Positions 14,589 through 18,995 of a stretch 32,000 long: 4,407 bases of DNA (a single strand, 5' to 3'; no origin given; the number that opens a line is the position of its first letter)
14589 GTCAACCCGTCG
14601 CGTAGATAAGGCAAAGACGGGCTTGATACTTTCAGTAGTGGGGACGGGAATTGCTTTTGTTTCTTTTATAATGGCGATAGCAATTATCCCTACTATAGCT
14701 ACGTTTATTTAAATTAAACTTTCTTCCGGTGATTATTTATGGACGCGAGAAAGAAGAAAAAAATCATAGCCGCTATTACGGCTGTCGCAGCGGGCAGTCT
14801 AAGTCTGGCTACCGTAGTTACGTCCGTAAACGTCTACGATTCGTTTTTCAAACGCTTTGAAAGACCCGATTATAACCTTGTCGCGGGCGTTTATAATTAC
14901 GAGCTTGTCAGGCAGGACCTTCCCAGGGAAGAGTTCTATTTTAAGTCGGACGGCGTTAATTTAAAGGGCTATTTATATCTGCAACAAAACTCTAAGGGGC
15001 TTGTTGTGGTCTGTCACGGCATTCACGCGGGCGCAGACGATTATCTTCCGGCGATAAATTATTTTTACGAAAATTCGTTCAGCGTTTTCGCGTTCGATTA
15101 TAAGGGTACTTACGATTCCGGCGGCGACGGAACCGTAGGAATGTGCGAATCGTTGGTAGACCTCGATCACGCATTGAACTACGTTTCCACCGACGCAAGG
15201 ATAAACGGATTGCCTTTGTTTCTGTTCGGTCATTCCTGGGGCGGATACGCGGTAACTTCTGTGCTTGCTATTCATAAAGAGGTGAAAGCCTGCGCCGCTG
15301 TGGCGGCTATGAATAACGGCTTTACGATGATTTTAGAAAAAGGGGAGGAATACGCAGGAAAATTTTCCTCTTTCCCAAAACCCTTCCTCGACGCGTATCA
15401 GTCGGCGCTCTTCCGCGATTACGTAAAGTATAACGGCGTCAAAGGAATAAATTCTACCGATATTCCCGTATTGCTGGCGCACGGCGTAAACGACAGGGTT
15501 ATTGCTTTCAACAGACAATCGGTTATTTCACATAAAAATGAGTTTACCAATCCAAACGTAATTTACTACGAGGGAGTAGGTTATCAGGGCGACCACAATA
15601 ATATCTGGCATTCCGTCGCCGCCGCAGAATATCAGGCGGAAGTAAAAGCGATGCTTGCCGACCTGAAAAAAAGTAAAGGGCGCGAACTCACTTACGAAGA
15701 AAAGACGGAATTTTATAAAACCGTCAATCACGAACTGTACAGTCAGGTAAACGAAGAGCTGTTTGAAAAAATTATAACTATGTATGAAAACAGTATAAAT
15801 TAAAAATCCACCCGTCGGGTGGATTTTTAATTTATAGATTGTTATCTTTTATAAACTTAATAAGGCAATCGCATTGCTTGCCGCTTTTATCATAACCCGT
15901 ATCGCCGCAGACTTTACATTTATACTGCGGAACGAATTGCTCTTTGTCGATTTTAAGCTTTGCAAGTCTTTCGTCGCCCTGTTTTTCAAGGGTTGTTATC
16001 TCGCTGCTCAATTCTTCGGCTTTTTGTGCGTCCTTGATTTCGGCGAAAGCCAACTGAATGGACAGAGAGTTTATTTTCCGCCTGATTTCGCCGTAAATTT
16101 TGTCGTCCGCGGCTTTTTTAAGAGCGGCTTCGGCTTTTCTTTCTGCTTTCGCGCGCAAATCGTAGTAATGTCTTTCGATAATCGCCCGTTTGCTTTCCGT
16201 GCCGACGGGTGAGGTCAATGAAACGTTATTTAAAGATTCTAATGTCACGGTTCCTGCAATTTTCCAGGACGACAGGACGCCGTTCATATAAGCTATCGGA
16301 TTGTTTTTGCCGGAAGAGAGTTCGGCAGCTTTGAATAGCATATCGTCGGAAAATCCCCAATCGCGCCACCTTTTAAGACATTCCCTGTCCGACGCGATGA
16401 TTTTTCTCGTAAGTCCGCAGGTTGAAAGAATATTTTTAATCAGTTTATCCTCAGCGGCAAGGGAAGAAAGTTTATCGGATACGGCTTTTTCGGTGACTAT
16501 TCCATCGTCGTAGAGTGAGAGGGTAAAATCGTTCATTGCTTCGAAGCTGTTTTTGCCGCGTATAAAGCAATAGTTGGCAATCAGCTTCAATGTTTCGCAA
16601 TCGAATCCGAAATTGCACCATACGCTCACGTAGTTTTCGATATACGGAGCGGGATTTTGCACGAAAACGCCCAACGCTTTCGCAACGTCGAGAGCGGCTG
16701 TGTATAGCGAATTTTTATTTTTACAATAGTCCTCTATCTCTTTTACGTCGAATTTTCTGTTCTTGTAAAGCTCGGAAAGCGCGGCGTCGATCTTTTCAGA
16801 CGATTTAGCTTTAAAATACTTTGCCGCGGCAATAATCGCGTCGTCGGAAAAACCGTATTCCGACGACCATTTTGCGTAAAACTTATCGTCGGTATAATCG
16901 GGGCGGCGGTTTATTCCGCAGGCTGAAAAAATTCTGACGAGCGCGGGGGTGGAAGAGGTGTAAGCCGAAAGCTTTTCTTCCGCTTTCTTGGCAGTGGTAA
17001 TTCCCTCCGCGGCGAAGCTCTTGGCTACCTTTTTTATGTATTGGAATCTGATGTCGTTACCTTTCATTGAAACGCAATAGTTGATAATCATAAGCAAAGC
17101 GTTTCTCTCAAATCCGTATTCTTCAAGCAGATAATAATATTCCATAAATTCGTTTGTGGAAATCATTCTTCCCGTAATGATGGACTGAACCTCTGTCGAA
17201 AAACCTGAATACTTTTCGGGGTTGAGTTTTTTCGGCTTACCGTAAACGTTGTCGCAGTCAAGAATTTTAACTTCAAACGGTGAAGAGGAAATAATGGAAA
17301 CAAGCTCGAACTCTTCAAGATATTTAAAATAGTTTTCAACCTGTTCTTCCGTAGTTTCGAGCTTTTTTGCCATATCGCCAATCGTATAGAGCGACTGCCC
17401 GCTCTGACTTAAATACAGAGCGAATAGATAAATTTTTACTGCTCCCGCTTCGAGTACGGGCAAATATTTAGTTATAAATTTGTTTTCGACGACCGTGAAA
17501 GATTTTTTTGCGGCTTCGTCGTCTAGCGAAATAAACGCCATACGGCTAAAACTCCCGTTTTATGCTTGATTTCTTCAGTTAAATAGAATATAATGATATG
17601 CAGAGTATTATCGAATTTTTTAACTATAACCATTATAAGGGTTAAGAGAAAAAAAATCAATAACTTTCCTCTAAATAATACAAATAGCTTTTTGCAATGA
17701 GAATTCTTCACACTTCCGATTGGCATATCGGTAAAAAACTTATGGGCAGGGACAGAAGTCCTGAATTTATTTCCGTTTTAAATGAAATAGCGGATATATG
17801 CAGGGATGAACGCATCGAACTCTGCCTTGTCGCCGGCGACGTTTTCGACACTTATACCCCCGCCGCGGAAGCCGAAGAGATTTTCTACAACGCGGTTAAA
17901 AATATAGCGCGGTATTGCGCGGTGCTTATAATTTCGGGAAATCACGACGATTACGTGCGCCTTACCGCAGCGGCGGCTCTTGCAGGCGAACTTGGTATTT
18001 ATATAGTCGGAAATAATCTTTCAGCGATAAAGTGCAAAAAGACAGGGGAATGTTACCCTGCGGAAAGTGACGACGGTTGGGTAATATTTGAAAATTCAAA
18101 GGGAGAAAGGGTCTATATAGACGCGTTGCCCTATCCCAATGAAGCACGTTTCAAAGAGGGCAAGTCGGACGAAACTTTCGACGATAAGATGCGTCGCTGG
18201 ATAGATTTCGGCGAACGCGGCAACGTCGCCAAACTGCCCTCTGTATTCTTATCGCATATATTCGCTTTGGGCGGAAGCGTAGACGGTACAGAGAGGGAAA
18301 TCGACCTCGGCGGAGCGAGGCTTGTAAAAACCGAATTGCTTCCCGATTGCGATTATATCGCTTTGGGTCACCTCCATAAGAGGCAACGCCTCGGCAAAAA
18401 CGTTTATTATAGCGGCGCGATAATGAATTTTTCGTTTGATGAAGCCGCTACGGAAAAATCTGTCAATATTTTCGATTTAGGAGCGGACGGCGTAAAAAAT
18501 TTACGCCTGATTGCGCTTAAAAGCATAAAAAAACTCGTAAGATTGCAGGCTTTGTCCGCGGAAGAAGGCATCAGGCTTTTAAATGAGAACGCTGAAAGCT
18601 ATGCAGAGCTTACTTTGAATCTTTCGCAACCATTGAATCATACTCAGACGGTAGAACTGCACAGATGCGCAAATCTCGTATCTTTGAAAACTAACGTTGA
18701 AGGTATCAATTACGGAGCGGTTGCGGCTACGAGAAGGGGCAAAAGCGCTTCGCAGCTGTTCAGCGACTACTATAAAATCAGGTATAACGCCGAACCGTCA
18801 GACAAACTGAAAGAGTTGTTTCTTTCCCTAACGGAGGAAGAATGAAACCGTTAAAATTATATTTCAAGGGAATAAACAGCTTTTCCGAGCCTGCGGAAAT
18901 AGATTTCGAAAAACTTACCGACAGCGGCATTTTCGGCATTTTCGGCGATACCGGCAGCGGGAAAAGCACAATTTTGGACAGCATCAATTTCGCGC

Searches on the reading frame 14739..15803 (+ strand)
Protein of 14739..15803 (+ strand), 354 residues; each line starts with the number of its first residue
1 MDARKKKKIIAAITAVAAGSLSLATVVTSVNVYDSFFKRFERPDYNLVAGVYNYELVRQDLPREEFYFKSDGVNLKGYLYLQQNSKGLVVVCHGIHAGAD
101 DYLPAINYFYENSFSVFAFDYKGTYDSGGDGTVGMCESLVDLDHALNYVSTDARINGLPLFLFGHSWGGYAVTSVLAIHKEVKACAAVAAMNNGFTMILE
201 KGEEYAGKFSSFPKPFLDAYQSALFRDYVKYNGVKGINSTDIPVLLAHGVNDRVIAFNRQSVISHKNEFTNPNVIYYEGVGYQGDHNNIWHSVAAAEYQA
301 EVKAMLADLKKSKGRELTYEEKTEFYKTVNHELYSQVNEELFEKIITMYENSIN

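Call 10: search_protein_families(library=pfam, proteins=[window:14739-15803:+], max_evalue=0.001)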
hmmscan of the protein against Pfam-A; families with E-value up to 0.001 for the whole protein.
window:14739-15803:+ (354 aa): 5 families
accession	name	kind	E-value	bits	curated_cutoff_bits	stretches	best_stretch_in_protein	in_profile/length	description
PF12146.15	Hydrolase_4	-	1.5e-17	64.2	27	1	84-192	2-111/239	Serine aminopeptidase, S33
PF00561.26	Abhydrolase_1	-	1.8e-09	38.1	25.8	1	88-210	2-122/245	alpha/beta hydrolase fold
PF12697.13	Abhydrolase_6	-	4.2e-06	28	26.3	1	89-202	1-94/217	Alpha/beta hydrolase family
PF00326.27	Peptidase_S9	-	0.00034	20.6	22.6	1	145-258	51-161/213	Prolyl oligopeptidase family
PF02129.25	Peptidase_S15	-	0.00081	19.6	23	0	114-202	52-141/262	X-Pro dipeptidyl-peptidase (S15 family)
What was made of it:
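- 14739..15803 (+): abH3: third alpha/beta hydrolase (Ser166-Asp252-His286) with a KKKK + TM signal-anchor. The catalytic domain is predicted to be extracellular. Hydrolase_4 64.2 bits (call 10).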

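Call 35: search_protein_families(library=ncbifam, proteins=[window:14739-15803:+], max_evalue=0.01)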
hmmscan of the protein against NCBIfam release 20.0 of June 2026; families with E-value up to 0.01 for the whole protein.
window:14739-15803:+ (354 aa): 8 families
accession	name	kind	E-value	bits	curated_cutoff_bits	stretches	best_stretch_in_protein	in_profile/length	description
NF047920.1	lactonase_UilS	equivalog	2.3e-11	44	400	1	71-201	9-141/285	UilS family quorum-quenching N-acyl-homoserine lactonase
TIGR01607.1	PST-A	paralog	7.5e-05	22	218.25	0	67-97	2-32/332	Plasmodium subtelomeric family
TIGR01250.1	pro_imino_pep_2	subfamily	0.0013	18.3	167.65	1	82-183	20-122/288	proline iminopeptidase-family hydrolase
NF045948.1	ProImpepThrmp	equivalog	0.0016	17.9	500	1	64-170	3-107/291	proline iminopeptidase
NF041096.1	esterase_EstD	equivalog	0.0017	17.5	600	0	223-278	325-381/421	esterase EstD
NF052543.1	PhlpBipLPA4030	equivalog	0.0042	16.4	450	1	67-180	51-164/312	phospholipase BipL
NF053684.1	esterase_mleBCA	exception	0.0076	15.4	570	0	217-294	202-274/281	BCA family alpha/beta fold macrolide esterase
NF052610.1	macro_16_ester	equivalog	0.0077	15.6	420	0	237-294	219-273/281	alpha/beta fold macrolide esterase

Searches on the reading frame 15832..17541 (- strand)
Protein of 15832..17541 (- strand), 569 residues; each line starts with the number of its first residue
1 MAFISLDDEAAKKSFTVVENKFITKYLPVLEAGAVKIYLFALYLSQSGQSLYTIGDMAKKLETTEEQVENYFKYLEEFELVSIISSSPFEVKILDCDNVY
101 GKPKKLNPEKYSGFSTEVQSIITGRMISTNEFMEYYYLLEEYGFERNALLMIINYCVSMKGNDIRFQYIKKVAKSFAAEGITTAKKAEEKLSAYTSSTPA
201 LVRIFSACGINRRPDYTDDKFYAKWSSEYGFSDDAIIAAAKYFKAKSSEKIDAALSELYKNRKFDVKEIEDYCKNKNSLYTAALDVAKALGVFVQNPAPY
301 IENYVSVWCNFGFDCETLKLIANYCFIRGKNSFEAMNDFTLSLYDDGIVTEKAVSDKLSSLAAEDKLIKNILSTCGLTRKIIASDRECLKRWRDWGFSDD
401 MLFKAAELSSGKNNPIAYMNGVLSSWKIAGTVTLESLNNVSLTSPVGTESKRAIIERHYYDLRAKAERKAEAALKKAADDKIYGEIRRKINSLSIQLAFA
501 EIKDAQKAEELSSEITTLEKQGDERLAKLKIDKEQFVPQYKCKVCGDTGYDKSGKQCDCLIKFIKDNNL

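Call 10: search_protein_families(library=pfam, proteins=[window:15832-17541:-], max_evalue=0.001)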
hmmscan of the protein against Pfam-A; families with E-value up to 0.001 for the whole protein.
window:15832-17541:- (569 aa): 1 family
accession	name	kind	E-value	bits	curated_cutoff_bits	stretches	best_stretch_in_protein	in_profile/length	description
PF07261.16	DnaB_2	-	3.1e-30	104.1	22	2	123-190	8-73/74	Replication initiation and membrane attachment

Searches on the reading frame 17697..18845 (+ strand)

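Call 10: search_protein_families(library=pfam, proteins=[window:17697-18845:+], max_evalue=0.001)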
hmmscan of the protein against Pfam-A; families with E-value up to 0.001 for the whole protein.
window:17697-18845:+ (382 aa): 2 families
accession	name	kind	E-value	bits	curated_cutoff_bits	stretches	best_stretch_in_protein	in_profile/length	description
PF00149.33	Metallophos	-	9.3e-13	49.5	21.5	1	1-228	1-190/191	Calcineurin-like phosphoesterase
PF12850.12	Metallophos_2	-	6e-05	23.5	27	1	1-88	1-60/154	Calcineurin-like phosphoesterase superfamily domain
